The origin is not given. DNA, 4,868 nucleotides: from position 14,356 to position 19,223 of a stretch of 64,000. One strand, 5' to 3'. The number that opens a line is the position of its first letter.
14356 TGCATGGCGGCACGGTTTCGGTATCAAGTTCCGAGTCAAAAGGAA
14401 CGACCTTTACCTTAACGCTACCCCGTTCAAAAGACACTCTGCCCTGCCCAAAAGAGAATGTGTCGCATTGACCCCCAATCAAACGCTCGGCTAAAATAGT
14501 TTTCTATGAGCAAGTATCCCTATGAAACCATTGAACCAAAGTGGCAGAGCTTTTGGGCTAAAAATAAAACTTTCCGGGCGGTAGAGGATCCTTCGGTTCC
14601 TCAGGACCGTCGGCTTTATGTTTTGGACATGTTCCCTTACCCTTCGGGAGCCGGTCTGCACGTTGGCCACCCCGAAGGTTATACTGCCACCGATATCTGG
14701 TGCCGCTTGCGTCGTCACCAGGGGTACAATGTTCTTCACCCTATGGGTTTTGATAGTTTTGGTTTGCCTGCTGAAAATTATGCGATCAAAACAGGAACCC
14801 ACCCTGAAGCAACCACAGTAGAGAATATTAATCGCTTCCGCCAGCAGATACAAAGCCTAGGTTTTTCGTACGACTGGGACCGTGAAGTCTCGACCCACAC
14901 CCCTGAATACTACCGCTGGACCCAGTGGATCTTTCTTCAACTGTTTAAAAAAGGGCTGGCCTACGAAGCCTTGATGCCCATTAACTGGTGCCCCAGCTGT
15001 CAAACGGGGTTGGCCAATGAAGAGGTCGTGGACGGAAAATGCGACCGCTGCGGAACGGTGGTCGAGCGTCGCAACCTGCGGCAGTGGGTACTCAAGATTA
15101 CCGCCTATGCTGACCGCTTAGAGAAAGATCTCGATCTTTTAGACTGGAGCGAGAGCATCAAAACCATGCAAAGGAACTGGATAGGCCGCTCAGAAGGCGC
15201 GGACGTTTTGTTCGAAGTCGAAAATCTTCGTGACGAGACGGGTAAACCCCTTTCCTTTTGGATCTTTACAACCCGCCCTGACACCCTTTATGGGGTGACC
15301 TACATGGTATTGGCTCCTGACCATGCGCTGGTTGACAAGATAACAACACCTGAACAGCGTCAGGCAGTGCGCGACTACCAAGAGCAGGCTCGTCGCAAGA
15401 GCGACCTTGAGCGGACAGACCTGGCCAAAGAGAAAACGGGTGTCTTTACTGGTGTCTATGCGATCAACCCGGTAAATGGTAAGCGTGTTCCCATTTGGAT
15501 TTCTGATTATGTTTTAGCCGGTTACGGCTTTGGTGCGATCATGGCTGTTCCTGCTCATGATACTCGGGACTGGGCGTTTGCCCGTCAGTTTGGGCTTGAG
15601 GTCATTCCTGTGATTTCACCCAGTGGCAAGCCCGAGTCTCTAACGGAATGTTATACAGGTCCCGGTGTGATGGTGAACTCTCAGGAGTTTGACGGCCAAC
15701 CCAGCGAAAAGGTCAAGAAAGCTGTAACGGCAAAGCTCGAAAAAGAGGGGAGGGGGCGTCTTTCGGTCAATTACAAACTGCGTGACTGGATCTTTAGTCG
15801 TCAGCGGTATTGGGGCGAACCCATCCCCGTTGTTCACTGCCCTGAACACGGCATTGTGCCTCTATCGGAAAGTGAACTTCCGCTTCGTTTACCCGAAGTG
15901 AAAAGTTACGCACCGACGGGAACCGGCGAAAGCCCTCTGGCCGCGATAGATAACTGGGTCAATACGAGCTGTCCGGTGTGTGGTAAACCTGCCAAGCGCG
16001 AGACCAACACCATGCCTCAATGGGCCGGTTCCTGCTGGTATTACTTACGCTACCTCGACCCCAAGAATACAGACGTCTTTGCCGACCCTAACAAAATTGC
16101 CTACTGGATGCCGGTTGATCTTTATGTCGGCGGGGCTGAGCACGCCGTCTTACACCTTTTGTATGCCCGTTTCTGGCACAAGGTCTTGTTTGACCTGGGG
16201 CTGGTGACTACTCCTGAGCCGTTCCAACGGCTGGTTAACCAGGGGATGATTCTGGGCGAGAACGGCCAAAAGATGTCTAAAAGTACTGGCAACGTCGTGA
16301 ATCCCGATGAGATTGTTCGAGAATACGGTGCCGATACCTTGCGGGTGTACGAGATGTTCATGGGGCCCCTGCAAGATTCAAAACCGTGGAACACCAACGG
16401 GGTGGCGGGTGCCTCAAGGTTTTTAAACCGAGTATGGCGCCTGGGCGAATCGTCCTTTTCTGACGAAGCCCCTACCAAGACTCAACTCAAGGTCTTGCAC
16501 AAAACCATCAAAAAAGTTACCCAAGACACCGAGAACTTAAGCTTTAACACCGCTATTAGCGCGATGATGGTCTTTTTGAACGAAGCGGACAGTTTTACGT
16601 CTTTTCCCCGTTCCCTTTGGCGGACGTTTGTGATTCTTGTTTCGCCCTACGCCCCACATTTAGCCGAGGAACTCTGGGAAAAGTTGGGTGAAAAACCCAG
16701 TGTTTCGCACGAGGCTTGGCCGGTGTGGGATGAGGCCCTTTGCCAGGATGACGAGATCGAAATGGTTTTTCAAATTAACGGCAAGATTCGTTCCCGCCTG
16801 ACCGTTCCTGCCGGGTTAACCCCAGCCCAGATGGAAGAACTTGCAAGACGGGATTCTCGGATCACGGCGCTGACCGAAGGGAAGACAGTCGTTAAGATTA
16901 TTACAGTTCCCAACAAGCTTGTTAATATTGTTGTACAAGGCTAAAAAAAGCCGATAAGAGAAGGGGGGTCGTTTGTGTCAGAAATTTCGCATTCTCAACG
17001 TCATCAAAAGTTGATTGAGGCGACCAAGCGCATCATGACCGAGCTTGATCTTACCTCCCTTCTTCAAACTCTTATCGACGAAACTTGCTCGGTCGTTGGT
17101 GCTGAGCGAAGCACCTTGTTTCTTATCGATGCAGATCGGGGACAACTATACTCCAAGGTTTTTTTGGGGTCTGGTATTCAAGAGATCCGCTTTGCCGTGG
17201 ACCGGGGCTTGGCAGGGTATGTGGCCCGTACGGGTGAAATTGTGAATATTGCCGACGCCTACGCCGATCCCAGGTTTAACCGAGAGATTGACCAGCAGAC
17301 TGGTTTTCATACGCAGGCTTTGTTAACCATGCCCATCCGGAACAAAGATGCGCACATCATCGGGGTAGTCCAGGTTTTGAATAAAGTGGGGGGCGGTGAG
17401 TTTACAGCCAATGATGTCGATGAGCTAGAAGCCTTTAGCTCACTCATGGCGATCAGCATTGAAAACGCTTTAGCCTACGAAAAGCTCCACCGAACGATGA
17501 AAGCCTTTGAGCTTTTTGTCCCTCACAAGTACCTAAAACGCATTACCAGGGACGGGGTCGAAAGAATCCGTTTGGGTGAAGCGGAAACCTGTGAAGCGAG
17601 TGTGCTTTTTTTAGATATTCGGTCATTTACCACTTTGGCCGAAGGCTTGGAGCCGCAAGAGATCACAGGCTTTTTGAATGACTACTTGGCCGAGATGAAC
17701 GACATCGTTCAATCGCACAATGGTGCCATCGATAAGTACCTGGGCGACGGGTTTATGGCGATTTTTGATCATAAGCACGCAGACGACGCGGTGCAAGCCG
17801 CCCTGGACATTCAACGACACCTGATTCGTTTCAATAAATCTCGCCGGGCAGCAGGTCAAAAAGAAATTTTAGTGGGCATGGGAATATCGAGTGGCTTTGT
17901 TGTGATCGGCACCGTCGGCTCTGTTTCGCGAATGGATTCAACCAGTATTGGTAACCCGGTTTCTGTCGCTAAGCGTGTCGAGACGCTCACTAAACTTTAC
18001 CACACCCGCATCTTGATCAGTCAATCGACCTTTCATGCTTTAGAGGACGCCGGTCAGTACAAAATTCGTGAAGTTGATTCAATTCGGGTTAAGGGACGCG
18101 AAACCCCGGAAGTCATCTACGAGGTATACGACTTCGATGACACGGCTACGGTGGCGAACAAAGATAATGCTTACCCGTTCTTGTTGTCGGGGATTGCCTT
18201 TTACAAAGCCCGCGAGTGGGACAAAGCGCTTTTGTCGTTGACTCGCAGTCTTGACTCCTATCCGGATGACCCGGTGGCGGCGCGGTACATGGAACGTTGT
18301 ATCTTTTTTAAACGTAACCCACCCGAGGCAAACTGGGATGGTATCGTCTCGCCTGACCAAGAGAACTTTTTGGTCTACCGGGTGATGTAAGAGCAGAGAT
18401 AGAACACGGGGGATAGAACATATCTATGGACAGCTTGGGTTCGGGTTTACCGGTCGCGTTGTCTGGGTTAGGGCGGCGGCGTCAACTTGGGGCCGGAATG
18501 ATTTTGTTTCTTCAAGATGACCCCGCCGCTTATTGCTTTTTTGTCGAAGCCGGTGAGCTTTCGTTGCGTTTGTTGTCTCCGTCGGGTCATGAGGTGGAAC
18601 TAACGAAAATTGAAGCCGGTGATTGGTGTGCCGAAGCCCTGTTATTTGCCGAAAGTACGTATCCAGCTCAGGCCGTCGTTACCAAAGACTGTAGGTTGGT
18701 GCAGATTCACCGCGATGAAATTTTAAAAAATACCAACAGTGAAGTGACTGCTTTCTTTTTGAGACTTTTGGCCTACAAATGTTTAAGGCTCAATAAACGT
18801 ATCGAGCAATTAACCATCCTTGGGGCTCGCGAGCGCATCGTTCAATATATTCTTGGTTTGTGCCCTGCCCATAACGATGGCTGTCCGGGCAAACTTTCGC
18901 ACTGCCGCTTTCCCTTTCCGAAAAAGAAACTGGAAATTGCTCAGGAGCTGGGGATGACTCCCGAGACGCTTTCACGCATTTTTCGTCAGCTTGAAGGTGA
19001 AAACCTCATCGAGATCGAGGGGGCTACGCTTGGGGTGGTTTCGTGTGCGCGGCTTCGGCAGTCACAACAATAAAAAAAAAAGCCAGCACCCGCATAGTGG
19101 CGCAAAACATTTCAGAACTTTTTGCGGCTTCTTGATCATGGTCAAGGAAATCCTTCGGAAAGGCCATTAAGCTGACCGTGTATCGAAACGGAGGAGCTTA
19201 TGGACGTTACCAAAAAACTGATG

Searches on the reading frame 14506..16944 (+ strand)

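Call 37: search_protein_families(library=pfam, proteins=[window:14506-16944:+])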
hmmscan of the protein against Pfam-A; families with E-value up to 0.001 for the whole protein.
window:14506-16944:+ (812 aa): 5 families
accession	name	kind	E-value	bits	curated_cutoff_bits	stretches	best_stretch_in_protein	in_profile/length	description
PF13603.12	tRNA-synt_1_2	-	9.1e-66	221.3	25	1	223-412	1-185/185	Leucyl-tRNA synthetase, editing domain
PF00133.28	tRNA-synt_1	-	2.5e-46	158.7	22.7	1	12-615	1-401/414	tRNA synthetases class I (I, L, M and V)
PF09334.17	tRNA-synt_1g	-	9e-28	97.6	20.1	2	43-184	7-144/391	tRNA synthetases class I (M)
PF08264.19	Anticodon_1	-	2.7e-21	76.4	25.1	1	661-771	5-142/148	Anticodon-binding domain of tRNA ligase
PF01406.26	tRNA-synt_1e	-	0.00018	21.4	27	0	576-615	241-279/301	tRNA synthetases class I (C) catalytic domain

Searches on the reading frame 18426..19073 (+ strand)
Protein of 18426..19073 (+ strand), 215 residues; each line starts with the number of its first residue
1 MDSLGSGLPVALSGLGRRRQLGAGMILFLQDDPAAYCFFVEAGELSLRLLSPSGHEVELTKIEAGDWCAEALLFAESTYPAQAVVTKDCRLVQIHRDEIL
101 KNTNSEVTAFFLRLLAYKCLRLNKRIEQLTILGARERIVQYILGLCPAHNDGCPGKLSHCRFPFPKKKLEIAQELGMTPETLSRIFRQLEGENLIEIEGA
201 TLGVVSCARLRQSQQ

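Call 37: search_protein_families(library=pfam, proteins=[window:18426-19073:+])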
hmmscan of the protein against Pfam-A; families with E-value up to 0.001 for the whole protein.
window:18426-19073:+ (215 aa): 2 families
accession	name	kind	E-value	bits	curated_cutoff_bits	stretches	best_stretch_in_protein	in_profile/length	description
PF00027.35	cNMP_binding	-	7.3e-15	55.2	27.5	1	19-100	2-83/89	Cyclic nucleotide-binding domain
PF13545.12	HTH_Crp_2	-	6.5e-11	42.5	27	1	136-212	1-69/70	Crp-like helix-turn-helix domain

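Call 68: search_solved_structures(query=window:18426-19073:+, max_evalue=0.001, show_alignments=3)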
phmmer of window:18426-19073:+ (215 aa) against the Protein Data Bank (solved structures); distinct sequences matched with E-value up to 0.001: 42.
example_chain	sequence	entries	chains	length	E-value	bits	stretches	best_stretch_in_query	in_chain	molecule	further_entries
3dkw_A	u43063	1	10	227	1e-16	64.3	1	21-210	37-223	DNR protein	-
3h3z_A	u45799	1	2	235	2.7e-12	49.8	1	19-193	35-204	Cyclic nucleotide-binding protein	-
3fx3_A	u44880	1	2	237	2.7e-12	49.8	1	19-193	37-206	Cyclic nucleotide-binding protein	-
4i02_A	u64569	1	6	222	8e-09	38.5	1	27-204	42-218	Catabolite gene activator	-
7pza_A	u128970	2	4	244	1.5e-08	37.6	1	11-196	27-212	Putative cAMP-binding protein-catabolite gene activator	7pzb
4bh9_A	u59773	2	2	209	1.6e-08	37.5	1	27-204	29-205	cAMP-activated global transcriptional regulator CRP | CAMP RECEPTOR PROTEIN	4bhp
1hw5_A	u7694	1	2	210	1.8e-08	37.3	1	27-204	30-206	CATABOLITE GENE ACTIVATOR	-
1i5z_A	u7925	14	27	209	2.4e-08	36.9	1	27-204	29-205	CATABOLITE GENE ACTIVATOR PROTEIN | CATABOLITE GENE ACTIVATOR PROTEIN (CAP) | PROTEIN (CATABOLITE GENE ACTIVATOR PROTEIN (CAP))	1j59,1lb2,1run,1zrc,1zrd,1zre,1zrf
1g6n_A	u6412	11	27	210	2.4e-08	36.9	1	27-204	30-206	CATABOLITE GENE ACTIVATOR PROTEIN | PROTEIN (CATABOLITE GENE ACTIVATOR PROTEIN) | Catabolite gene activator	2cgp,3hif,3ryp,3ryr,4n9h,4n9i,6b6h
1o3q_A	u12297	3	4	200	2.7e-08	36.7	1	27-204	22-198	CATABOLITE GENE ACTIVATOR PROTEIN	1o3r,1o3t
4hzf_A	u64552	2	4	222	2.9e-08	36.6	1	27-204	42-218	Catabolite gene activator | cAMP-activated global transcriptional regulator CRP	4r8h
1i6x_A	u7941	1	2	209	3.2e-08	36.5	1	27-204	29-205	CATABOLITE GENE ACTIVATOR PROTEIN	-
4i09_A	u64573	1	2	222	3.5e-08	36.4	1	27-204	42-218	Catabolite gene activator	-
4i01_A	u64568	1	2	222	3.9e-08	36.2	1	27-204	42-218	Catabolite gene activator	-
6dt4_A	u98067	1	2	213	4e-08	36.2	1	27-204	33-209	Cyclic AMP receptor protein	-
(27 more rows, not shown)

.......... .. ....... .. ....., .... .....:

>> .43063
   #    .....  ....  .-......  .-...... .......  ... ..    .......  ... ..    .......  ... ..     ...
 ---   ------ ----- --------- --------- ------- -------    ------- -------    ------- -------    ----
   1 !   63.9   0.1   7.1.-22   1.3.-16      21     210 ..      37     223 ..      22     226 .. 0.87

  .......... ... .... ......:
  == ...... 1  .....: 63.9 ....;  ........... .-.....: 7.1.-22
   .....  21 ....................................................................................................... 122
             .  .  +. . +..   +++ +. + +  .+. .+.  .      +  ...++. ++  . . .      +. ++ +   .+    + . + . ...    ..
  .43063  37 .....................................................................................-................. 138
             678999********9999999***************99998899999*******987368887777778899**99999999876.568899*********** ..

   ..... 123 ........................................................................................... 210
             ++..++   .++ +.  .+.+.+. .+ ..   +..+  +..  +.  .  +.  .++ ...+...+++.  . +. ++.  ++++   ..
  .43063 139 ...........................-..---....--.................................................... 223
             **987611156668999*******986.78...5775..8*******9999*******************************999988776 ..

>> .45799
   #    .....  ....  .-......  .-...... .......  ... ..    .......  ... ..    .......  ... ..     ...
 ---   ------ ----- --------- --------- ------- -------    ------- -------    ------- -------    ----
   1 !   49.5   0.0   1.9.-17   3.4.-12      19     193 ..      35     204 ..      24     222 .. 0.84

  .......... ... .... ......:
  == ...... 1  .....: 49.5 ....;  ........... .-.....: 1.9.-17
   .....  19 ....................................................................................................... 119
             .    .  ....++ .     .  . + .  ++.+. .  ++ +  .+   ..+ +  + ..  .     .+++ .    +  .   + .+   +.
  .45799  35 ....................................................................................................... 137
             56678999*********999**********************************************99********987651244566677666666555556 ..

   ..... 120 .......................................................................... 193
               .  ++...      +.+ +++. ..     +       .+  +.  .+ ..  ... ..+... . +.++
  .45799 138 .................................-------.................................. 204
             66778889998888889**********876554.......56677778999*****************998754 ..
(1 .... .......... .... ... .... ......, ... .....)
